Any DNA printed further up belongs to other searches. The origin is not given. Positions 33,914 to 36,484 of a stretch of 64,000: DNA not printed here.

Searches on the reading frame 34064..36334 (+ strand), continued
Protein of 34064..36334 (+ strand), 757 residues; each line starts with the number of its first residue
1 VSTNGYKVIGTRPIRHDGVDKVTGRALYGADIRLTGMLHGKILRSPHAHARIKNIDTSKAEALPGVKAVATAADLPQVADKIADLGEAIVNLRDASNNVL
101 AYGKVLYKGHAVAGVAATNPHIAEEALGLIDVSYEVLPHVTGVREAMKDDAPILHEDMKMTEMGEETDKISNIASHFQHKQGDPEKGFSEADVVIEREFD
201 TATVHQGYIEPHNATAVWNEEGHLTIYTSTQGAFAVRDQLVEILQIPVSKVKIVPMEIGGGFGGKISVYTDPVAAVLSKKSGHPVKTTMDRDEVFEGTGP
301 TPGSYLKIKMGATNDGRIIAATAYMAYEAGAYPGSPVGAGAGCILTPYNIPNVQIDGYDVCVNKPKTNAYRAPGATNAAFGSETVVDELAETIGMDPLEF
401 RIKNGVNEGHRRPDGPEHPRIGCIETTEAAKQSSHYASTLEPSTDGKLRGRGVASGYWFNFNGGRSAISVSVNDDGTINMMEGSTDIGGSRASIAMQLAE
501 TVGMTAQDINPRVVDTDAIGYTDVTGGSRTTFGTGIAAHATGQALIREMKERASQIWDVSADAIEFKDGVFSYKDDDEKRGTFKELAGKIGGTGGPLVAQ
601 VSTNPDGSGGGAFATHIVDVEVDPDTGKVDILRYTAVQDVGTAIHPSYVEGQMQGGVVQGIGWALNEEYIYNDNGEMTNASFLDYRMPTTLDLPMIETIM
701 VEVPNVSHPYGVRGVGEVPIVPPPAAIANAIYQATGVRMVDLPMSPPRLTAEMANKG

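Call 42: find_encoding_contigs(protein=P0191, flank=6000, max_places=1)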
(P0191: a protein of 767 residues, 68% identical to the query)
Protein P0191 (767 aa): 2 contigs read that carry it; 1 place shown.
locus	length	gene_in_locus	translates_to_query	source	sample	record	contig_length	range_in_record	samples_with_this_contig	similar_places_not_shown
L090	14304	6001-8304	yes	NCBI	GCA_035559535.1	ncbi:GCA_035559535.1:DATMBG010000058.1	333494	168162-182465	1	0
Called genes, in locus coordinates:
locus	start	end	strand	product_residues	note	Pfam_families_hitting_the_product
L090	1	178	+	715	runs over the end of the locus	PF01839:FG-GAP (faint), PF13517:FG-GAP_3 (weak)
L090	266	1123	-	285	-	PF00528:BPD_transp_1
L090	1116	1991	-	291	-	PF00528:BPD_transp_1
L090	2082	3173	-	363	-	PF00005:ABC_tran, PF08402:TOBE_2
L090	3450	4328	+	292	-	PF00941:FAD_binding_5, PF03450:CO_deh_flav_C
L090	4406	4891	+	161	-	PF00111:Fer2, PF01799:Fer2_2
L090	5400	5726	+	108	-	PF13676:TIR_2 (weak)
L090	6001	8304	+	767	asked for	PF01315:Ald_Xan_dh_C, PF02738:MoCoBD_1, PF20256:MoCoBD_2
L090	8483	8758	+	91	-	PF02597:ThiS (weak)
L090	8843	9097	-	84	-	-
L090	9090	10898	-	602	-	PF02538:Hydantoinase_B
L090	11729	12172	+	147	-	PF01243:PNPOx_N, PF12900:Pyridox_ox_2 (weak)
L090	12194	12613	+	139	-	-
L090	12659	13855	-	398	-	PF01546:Peptidase_M20, PF07687:M20_dimer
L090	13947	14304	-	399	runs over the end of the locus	PF00155:Aminotran_1_2, PF01041:DegT_DnrJ_EryC1, PF00266:Aminotran_5 (weak)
